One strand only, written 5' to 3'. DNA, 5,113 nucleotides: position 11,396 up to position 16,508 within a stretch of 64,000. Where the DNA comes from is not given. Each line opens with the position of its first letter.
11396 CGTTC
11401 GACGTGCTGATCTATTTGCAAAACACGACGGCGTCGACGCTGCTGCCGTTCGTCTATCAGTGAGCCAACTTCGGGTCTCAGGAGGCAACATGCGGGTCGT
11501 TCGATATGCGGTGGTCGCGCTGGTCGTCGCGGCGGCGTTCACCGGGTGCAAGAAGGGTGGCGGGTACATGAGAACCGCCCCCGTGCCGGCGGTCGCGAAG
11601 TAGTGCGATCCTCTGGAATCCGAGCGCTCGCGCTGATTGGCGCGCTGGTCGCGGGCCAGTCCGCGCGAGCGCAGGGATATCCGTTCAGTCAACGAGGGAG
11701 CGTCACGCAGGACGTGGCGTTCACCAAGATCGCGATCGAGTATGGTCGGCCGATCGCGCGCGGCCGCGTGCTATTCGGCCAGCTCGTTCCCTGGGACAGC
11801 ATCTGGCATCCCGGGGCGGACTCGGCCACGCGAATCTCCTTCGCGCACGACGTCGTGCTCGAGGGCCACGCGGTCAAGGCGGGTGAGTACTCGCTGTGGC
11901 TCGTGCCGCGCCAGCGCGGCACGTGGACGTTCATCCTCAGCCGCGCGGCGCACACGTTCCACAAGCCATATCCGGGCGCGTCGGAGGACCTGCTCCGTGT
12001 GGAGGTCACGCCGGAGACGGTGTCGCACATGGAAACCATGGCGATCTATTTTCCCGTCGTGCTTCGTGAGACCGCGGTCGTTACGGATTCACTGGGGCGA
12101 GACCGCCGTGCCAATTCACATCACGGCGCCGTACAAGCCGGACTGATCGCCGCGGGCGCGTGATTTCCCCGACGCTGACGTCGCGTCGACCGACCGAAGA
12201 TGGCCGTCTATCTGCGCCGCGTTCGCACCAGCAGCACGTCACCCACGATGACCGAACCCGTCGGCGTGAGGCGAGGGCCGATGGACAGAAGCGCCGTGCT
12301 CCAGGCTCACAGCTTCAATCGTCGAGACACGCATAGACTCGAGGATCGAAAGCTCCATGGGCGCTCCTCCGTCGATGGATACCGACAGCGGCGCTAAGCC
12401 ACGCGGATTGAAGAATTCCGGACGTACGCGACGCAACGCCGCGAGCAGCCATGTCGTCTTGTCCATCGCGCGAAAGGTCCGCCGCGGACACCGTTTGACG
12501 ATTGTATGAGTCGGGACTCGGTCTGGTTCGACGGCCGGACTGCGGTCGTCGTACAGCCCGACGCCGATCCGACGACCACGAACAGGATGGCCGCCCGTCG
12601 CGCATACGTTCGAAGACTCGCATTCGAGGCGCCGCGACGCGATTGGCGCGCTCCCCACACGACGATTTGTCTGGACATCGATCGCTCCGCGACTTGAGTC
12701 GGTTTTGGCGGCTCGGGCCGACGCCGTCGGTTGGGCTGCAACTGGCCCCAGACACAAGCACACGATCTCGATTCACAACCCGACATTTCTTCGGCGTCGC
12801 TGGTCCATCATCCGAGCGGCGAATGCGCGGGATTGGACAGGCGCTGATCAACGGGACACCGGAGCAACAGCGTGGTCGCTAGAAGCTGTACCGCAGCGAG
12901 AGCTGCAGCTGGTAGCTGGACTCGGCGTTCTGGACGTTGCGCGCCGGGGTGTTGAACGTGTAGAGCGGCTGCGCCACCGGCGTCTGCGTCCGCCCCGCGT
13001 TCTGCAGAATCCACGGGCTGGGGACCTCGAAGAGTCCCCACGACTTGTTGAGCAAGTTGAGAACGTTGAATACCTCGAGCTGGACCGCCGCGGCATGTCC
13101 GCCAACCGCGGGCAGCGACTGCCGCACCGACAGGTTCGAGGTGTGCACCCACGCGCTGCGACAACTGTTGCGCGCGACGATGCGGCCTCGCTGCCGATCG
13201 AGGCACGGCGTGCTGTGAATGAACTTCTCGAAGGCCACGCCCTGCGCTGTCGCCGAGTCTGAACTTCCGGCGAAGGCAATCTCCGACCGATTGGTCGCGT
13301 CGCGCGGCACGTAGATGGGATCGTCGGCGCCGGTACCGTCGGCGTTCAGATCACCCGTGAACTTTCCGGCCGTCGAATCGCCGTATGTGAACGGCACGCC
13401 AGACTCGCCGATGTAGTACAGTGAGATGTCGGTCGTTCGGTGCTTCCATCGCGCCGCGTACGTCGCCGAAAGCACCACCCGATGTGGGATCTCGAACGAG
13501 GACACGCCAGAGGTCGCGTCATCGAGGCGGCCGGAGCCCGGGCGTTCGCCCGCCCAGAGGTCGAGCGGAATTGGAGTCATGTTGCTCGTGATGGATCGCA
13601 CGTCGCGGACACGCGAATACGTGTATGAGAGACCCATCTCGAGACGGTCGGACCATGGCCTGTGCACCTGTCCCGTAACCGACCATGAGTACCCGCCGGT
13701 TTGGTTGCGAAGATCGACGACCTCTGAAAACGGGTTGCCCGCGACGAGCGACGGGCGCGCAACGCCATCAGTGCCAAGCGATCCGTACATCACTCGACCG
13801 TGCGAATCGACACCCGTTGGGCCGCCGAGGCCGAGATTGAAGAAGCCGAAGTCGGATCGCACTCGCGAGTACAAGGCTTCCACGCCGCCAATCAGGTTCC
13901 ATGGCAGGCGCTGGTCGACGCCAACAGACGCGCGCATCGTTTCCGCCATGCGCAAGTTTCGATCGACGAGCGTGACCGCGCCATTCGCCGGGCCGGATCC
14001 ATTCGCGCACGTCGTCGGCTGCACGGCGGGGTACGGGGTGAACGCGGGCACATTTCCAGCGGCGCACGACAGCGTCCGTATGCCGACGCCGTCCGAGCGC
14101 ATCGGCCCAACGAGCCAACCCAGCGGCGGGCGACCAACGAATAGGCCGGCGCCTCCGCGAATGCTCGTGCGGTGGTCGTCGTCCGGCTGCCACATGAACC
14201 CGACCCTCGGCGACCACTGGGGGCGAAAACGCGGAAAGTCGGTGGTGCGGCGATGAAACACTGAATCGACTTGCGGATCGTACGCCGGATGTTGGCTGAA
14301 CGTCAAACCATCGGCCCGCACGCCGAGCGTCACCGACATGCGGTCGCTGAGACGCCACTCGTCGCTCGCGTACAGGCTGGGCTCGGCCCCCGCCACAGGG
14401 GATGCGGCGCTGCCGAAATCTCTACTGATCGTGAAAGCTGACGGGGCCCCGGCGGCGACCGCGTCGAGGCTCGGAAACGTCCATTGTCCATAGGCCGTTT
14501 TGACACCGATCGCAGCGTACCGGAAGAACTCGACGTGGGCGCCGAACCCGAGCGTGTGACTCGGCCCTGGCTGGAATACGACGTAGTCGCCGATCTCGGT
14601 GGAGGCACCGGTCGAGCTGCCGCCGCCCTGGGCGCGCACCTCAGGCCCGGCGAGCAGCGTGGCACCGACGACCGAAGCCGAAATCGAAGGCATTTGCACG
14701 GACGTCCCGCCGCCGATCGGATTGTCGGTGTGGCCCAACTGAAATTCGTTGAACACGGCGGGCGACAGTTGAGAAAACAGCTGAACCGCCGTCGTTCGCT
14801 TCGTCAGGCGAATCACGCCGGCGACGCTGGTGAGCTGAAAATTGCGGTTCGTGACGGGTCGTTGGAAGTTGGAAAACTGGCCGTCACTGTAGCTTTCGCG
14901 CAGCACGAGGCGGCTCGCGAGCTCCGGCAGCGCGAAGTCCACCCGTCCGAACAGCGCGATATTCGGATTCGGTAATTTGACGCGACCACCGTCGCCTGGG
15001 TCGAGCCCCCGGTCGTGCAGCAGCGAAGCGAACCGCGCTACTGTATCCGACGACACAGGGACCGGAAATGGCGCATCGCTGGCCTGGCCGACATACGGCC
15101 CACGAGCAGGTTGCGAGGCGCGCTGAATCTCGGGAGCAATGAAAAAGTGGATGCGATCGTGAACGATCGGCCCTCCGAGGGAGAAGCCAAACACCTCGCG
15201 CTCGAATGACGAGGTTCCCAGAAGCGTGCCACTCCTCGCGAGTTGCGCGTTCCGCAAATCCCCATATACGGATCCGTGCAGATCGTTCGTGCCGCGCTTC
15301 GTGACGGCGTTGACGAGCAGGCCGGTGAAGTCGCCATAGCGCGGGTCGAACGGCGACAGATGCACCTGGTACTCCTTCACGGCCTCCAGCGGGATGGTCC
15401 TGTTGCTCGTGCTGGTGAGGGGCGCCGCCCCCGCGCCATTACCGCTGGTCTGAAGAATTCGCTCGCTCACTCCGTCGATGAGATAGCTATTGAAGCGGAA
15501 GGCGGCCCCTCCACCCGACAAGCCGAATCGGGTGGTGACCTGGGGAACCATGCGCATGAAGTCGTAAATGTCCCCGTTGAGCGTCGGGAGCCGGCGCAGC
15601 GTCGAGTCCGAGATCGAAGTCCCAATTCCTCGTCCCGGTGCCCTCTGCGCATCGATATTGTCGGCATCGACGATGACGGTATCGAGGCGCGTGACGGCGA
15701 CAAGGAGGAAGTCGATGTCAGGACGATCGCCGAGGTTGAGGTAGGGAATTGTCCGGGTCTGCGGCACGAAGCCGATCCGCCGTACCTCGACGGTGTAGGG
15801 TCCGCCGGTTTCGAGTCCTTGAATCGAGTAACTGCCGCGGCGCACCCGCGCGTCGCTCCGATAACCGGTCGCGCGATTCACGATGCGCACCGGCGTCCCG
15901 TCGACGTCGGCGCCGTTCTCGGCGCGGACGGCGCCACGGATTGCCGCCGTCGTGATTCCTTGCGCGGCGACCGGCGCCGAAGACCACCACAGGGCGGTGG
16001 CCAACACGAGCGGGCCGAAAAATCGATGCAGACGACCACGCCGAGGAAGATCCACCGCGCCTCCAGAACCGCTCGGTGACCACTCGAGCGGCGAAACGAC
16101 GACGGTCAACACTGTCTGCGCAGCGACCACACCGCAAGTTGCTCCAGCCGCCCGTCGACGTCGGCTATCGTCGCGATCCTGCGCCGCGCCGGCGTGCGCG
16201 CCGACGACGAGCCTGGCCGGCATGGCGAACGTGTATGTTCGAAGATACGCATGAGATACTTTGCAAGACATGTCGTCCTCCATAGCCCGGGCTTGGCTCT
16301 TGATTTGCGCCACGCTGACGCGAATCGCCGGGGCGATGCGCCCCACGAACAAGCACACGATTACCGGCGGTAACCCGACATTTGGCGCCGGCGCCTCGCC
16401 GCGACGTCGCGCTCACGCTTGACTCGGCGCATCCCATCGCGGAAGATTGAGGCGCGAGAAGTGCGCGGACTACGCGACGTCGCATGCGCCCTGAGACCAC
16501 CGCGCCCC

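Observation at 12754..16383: Identical bipartite motif upstream of two genes beside the ECF-kinase pair: candidate promoter for a TIGR02999-type sigma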

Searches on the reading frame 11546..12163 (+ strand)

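Call 8: search_protein_families(library=pfam, proteins=[window:11546-12163:+], max_evalue=0.01)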
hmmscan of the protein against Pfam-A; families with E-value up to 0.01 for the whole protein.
window:11546-12163:+ (205 aa): 1 family
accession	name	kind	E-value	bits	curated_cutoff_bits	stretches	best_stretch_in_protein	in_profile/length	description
PF11138.13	DUF2911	-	9.9e-34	116.7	27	1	48-172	1-125/145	Protein of unknown function (DUF2911)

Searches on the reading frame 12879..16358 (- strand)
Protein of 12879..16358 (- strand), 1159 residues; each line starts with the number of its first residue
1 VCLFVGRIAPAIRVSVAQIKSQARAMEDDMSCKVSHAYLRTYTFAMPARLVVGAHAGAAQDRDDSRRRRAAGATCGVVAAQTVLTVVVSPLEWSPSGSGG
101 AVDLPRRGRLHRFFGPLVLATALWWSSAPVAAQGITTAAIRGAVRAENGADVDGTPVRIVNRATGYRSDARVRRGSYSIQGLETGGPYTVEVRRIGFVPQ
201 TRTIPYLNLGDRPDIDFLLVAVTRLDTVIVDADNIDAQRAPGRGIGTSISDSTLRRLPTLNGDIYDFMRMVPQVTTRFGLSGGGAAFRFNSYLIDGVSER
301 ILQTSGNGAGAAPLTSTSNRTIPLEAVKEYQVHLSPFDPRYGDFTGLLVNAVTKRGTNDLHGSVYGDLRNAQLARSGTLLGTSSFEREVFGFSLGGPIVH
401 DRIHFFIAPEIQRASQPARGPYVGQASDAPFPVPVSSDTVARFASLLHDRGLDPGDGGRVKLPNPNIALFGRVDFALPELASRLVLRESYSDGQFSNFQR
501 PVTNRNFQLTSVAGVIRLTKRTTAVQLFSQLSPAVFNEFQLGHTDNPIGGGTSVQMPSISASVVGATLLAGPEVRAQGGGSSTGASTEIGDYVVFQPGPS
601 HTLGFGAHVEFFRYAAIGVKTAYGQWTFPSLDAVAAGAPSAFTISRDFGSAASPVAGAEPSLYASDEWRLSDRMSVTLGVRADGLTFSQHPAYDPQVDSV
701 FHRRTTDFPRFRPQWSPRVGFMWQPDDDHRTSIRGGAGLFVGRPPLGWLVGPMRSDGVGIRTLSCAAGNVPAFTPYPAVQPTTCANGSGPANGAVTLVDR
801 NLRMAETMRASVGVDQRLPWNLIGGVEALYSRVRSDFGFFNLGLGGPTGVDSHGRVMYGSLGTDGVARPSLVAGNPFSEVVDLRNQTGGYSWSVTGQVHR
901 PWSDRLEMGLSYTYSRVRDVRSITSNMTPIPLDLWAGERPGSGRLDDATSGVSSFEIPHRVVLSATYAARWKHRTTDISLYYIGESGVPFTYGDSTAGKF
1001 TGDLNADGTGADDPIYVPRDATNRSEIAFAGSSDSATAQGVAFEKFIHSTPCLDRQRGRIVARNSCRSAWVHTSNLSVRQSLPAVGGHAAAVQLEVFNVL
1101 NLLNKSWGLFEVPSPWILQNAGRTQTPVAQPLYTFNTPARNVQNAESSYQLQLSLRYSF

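Call 8: search_protein_families(library=pfam, proteins=[window:12879-16358:-], max_evalue=0.01)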
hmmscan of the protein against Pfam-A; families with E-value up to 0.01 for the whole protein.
window:12879-16358:- (1159 aa): 3 families
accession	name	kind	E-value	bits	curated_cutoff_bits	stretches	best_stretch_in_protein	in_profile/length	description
PF25183.1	OMP_b-brl_4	-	4.6e-47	161.4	30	2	482-1104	169-810/838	Outer membrane beta barrel domain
PF13620.12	CarboxypepD_reg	-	3.4e-09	37.4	32.3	1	140-219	2-81/82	Carboxypeptidase regulatory-like domain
PF00593.30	TonB_dep_Rec_b-barrel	-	1.2e-07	32.5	27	1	591-990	111-400/436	TonB dependent receptor-like, beta-barrel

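Call 9: search_protein_families(library=ncbifam, proteins=[window:12879-16358:-], max_evalue=0.01)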
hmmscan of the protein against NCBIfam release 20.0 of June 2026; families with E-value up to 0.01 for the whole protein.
window:12879-16358:- (1159 aa): 2 families
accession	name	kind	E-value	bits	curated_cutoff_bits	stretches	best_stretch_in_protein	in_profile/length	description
TIGR01786.1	TonB-hemlactrns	subfamily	0.0001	20.8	323.75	1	651-734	384-457/719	TonB-dependent hemoglobin/transferrin/lactoferrin family receptor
NF010010.0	PRK13483.1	equivalog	0.00021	19.4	927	0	658-701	370-412/660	ligand-gated channel protein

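Call 69: find_homologous_proteins(query=window:12879-16055:-, max_evalue=1e-50)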
Query window:12879-16055:- (1058 aa): 669 proteins with E <= 1e-50 among 8000 candidates; the best 120 are listed.
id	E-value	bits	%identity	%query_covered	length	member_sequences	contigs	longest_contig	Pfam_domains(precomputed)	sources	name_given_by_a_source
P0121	0.0e+0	2056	86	100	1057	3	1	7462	PF25183.2,PF13620.13,PF00593.31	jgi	-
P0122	0.0e+0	1939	81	100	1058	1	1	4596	PF25183.2,PF13620.13,PF00593.31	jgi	-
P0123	0.0e+0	1903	79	100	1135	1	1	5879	PF25183.2,PF13620.13,PF00593.31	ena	-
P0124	0.0e+0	1436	63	98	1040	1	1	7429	PF25183.2,PF13620.13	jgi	jgi:hypothetical protein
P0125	0.0e+0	1408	62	97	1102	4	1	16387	PF25183.2,PF13620.13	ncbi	-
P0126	0.0e+0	1406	61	98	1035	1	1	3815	PF25183.2,PF13620.13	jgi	-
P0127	0.0e+0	1405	60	100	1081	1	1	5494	PF25183.2,PF13620.13,PF00593.31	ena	-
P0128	0.0e+0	1390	62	97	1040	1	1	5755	PF25183.2,PF13620.13,PF00593.31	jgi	-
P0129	0.0e+0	1368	61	97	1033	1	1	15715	PF25183.2,PF13620.13,PF00593.31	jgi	jgi:hypothetical protein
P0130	0.0e+0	1364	64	93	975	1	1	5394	PF25183.2,PF00593.31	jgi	jgi:hypothetical protein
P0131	0.0e+0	1363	60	97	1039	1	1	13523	PF25183.2,PF13620.13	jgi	-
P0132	0.0e+0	1362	59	97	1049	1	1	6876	PF25183.2,PF13620.13,PF00593.31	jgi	jgi:hypothetical protein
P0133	0.0e+0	1353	60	100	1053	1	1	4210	PF25183.2,PF13620.13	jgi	jgi:hypothetical protein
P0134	0.0e+0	1341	60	97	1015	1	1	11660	PF25183.2,PF13620.13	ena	-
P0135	0.0e+0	1330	59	98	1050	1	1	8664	PF25183.2,PF13620.13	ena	-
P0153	0.0e+0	1247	92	55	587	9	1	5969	PF25183.2,PF00593.31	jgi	jgi:hypothetical protein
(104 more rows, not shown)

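Call 70: find_encoding_contigs(protein=P0121, flank=5000, max_places=2)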
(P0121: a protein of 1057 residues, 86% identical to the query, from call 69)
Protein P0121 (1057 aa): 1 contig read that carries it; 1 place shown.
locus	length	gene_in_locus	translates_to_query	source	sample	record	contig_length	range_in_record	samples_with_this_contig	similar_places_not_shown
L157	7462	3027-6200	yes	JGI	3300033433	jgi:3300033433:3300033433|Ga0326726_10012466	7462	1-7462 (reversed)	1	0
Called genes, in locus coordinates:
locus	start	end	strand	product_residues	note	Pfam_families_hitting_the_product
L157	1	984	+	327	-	?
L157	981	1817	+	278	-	PF12637:TSCPD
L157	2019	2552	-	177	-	-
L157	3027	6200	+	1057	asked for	PF13620:CarboxypepD_reg, PF25183:OMP_b-brl_4, PF00593:TonB_dep_Rec_b-barrel, PF25183:OMP_b-brl_4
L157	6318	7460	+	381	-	?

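Call 71: find_encoding_contigs(protein=P0123, flank=5000, max_places=2)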
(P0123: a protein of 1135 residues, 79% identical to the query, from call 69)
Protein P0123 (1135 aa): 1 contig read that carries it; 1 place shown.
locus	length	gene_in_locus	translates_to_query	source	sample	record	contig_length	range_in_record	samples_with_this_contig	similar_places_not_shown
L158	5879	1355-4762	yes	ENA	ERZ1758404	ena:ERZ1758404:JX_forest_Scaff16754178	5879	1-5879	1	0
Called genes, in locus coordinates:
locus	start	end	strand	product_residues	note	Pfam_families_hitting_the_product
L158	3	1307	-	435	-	?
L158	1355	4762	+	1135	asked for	PF13620:CarboxypepD_reg, PF25183:OMP_b-brl_4, PF00593:TonB_dep_Rec_b-barrel (weak), PF25183:OMP_b-brl_4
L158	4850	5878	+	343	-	?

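Call 72: find_encoding_contigs(protein=P0129, flank=8000, max_places=2)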
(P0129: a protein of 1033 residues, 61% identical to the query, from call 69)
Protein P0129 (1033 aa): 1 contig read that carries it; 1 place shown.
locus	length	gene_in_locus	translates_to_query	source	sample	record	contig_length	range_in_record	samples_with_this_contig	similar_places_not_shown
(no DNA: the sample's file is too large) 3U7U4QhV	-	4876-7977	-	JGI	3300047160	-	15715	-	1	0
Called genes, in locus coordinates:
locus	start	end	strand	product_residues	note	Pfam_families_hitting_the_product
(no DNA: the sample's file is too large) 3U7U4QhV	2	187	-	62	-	?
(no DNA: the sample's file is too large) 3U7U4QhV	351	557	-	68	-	-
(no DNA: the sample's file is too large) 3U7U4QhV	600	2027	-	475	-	PF03150:CCP_MauG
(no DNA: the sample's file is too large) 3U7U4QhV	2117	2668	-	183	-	-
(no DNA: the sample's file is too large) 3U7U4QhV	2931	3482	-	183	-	PF07638:Sigma70_ECF, PF08281:Sigma70_r4_2, PF04545:Sigma70_r4 (weak)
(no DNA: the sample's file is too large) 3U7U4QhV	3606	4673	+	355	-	PF02368:Big_2, PF22359:Big-like (faint), PF26182:Ig_NUP210_5th (faint), PF26918:Ig_Eae (weak), PF02368:Big_2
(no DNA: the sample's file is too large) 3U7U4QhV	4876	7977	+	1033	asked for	PF13620:CarboxypepD_reg (weak), PF25183:OMP_b-brl_4, PF00593:TonB_dep_Rec_b-barrel, PF25183:OMP_b-brl_4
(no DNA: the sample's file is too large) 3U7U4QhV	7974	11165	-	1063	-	PF01636:APH (faint), PF00069:Pkinase, PF07714:PK_Tyr_Ser-Thr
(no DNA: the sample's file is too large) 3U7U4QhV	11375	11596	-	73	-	-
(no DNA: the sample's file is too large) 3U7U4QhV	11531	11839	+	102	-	-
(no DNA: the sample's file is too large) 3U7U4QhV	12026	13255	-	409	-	PF00266:Aminotran_5, PF01053:Cys_Met_Meta_PP (weak)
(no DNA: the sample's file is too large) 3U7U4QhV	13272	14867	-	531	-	PF00135:COesterase, PF20434:BD-FAE, PF07859:Abhydrolase_3 (faint)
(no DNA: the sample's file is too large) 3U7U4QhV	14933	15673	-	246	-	PF13489:Methyltransf_23, PF13847:Methyltransf_31, PF08241:Methyltransf_11, PF08242:Methyltransf_12, PF13649:Methyltransf_25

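Call 73: find_encoding_contigs(protein=P0153, flank=5000, max_places=2)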
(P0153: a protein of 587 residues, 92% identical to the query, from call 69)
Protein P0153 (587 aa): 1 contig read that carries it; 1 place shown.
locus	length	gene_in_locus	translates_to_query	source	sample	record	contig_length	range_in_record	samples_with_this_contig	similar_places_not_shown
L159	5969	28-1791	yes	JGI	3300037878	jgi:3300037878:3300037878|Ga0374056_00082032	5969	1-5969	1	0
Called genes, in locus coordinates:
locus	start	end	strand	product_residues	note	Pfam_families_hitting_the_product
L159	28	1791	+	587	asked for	PF00593:TonB_dep_Rec_b-barrel, PF25183:OMP_b-brl_4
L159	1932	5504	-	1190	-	PF03704:BTAD, PF00069:Pkinase, PF07714:PK_Tyr_Ser-Thr, PF26549:Tricorn_N (faint)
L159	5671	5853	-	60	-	-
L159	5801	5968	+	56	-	?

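Call 75: search_protein_families(library=pfam, proteins=[L157:2019-2552:-, L157:6318-7460:+, L158:4850-5878:+, L158:3-1307:-], max_evalue=0.01)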
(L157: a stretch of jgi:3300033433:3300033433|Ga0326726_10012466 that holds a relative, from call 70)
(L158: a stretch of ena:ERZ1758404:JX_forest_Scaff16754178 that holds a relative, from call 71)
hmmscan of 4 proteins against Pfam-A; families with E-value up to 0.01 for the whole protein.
L157:2019-2552:- (177 aa): 0 families

L157:6318-7460:+ (381 aa): 2 families
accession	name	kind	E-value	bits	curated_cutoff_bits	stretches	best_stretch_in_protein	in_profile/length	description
PF02369.22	Big_1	-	5.3e-15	55.7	34.9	3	253-337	9-93/93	Bacterial Ig-like domain (group 1)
PF09134.16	Invasin_D3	-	0.0035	18.3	33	0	93-132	55-96/98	Invasin, domain 3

L158:4850-5878:+ (343 aa): 1 family
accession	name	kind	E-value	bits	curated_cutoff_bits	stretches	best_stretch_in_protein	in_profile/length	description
PF14269.12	Arylsulfotran_2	-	0.0046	16.8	27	0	231-343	58-178/301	Arylsulfotransferase (ASST)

L158:3-1307:- (435 aa): 1 family
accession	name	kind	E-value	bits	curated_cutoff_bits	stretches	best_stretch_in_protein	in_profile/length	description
PF00654.25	Voltage_CLC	-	4.6e-73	246.8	24.8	1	104-431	1-328/346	Voltage gated chloride channel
